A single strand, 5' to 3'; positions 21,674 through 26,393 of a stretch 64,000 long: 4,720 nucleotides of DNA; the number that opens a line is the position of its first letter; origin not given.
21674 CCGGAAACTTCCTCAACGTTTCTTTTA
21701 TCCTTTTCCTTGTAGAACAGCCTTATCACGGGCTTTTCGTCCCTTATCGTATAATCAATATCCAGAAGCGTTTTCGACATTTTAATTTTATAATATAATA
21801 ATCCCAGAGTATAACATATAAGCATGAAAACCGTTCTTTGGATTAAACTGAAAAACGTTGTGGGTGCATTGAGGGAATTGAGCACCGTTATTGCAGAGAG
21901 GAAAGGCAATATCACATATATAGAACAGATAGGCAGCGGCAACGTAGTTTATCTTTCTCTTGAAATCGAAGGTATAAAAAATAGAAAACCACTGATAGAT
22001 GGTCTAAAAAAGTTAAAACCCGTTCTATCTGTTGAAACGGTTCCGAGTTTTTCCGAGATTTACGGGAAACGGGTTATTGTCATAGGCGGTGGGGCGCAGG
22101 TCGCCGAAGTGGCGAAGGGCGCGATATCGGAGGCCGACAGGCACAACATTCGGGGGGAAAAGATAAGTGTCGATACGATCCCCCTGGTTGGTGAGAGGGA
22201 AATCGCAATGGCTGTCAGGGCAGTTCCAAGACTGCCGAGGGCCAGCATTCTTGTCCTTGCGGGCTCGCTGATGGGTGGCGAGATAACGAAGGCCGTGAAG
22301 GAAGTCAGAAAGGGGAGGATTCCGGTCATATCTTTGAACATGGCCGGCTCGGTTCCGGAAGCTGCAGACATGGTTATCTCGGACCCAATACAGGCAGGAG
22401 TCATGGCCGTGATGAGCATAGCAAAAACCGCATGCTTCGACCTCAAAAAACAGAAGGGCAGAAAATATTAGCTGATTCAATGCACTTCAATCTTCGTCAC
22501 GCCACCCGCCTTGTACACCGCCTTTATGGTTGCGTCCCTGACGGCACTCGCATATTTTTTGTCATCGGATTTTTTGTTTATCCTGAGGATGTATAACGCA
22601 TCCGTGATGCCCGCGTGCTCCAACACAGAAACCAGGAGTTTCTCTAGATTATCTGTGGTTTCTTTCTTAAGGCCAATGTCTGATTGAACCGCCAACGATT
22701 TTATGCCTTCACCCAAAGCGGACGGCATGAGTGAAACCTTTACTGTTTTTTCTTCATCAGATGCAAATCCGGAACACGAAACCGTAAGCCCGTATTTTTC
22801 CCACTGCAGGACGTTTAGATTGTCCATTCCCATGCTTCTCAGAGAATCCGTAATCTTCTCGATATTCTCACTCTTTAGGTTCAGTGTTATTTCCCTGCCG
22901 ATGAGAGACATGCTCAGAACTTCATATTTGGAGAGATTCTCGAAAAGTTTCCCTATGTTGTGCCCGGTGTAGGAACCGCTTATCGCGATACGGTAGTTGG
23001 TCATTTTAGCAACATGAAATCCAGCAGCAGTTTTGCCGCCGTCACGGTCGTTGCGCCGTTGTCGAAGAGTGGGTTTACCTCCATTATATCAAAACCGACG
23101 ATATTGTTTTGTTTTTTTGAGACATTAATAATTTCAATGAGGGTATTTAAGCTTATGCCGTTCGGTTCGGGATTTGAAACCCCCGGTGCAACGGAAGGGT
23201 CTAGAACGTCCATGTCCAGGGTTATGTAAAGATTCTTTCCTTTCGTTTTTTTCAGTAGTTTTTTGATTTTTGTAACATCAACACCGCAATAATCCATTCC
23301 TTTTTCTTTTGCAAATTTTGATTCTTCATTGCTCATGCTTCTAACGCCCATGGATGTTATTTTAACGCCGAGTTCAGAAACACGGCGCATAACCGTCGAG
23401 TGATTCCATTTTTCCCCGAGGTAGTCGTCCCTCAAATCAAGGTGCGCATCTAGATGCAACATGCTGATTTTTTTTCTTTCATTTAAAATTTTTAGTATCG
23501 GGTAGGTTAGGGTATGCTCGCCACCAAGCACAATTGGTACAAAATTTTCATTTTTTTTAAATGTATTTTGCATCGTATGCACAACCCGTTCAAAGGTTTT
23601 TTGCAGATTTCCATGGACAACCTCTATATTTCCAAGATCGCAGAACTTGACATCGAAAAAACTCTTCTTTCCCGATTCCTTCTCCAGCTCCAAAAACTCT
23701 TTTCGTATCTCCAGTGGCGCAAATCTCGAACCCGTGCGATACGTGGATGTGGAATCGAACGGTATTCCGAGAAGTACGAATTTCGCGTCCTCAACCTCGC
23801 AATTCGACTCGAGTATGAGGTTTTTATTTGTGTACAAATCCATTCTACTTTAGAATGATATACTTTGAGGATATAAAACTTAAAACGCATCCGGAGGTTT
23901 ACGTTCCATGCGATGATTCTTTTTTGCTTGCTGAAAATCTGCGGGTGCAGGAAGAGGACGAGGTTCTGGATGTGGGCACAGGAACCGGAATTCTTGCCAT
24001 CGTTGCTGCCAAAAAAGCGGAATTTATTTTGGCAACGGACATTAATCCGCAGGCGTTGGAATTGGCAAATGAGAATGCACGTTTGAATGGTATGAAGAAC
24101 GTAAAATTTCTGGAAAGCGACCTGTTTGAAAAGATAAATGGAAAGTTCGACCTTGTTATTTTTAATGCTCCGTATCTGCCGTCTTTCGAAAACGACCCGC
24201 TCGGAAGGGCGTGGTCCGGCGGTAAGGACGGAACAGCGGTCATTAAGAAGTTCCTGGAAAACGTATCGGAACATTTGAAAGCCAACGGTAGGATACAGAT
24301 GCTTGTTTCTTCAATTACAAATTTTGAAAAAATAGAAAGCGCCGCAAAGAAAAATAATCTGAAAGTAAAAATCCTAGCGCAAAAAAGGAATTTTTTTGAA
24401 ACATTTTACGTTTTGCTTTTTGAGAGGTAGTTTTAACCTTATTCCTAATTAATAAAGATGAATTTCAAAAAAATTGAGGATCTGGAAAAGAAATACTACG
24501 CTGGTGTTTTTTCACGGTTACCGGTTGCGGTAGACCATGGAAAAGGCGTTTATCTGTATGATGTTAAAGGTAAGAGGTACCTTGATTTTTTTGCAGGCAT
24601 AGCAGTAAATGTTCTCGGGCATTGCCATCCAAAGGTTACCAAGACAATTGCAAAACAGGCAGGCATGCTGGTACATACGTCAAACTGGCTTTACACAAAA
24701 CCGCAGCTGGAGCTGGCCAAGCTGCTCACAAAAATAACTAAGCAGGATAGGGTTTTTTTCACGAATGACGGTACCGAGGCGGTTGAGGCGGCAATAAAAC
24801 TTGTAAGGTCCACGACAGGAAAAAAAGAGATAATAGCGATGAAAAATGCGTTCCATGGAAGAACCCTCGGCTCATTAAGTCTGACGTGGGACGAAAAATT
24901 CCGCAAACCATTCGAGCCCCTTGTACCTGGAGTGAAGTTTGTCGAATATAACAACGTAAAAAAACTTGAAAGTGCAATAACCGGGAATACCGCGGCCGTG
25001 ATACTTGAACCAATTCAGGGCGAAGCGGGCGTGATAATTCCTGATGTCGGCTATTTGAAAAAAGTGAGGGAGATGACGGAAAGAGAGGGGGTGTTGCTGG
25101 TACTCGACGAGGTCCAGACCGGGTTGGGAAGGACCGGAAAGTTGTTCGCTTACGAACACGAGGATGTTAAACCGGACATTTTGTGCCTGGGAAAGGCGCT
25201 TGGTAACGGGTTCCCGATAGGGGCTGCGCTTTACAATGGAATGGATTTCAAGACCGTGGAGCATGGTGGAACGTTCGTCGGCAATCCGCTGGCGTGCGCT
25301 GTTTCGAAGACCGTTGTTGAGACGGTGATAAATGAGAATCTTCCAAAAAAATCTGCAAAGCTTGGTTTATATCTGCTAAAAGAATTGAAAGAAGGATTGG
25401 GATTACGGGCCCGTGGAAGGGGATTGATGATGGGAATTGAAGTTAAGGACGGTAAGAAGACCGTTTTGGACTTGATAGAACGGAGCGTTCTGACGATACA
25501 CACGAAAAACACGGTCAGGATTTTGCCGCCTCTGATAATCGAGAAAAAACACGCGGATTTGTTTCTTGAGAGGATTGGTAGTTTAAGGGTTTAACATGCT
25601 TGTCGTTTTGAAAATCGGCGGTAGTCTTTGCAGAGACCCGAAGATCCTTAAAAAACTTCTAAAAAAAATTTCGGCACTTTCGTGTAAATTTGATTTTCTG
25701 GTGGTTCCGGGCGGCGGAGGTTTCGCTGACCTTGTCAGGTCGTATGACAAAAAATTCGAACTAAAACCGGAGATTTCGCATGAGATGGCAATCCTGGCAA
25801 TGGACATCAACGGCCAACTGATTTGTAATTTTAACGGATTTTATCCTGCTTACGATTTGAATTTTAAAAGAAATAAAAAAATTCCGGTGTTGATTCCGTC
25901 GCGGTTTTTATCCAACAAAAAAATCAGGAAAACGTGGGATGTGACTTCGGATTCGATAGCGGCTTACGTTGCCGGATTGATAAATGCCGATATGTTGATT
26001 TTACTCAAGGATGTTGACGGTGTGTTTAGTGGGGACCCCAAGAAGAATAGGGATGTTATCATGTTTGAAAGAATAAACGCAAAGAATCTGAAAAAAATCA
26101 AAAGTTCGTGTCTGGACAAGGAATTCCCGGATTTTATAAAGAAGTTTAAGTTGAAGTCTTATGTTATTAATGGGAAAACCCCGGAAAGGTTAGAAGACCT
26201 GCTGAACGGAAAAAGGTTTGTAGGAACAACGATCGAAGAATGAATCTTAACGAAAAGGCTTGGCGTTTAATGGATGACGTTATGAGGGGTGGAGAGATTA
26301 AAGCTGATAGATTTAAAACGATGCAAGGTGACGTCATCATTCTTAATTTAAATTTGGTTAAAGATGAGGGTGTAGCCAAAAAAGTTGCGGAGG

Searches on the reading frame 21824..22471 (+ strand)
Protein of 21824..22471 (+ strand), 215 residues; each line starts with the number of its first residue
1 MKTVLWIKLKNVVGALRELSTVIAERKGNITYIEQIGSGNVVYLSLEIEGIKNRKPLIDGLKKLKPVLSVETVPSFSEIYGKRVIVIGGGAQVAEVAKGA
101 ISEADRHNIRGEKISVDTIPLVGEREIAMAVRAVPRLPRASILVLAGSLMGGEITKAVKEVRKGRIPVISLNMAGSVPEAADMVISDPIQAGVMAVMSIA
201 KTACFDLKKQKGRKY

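Call 16: search_protein_families(library=pfam, proteins=[window:21824-22471:+], max_evalue=0.0001)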
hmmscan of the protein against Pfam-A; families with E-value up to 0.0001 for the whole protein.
window:21824-22471:+ (215 aa): 4 families
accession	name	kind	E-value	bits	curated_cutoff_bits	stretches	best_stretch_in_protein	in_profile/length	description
PF18462.6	DUF5612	-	7.6e-70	233.7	25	1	75-214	3-143/143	Domain of unknown function (DUF5612)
PF01842.31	ACT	-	8.6e-07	29.1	27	1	7-64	5-64/66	ACT domain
PF22629.2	ACT_AHAS_ss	-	7.2e-06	26.5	27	1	8-68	4-66/67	AHAS small subunit-like ACT domain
PF13291.12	ACT_4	-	4.5e-05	24.5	27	0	5-71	9-79/80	ACT domain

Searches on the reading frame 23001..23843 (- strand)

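Call 16: search_protein_families(library=pfam, proteins=[window:23001-23843:-], max_evalue=0.0001)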
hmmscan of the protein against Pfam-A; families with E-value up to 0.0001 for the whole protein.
window:23001-23843:- (280 aa): 1 family
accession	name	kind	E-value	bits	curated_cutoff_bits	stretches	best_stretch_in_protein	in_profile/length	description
PF00491.26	Arginase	-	8e-69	232.6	22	1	21-277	2-278/280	Arginase family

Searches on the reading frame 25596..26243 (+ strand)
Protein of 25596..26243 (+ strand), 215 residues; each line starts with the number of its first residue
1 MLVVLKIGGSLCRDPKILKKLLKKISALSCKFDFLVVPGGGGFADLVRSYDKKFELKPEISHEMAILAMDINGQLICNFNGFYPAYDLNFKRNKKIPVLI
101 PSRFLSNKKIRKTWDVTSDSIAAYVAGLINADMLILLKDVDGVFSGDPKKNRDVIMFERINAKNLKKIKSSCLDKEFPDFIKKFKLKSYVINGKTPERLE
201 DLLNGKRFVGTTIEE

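Call 16: search_protein_families(library=pfam, proteins=[window:25596-26243:+], max_evalue=0.0001)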
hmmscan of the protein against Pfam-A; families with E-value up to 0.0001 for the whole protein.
window:25596-26243:+ (215 aa): 1 family
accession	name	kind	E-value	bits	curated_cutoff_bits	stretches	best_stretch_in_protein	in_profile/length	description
PF00696.33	AA_kinase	-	2.2e-26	93.5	24.9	1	1-167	1-202/234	Amino acid kinase family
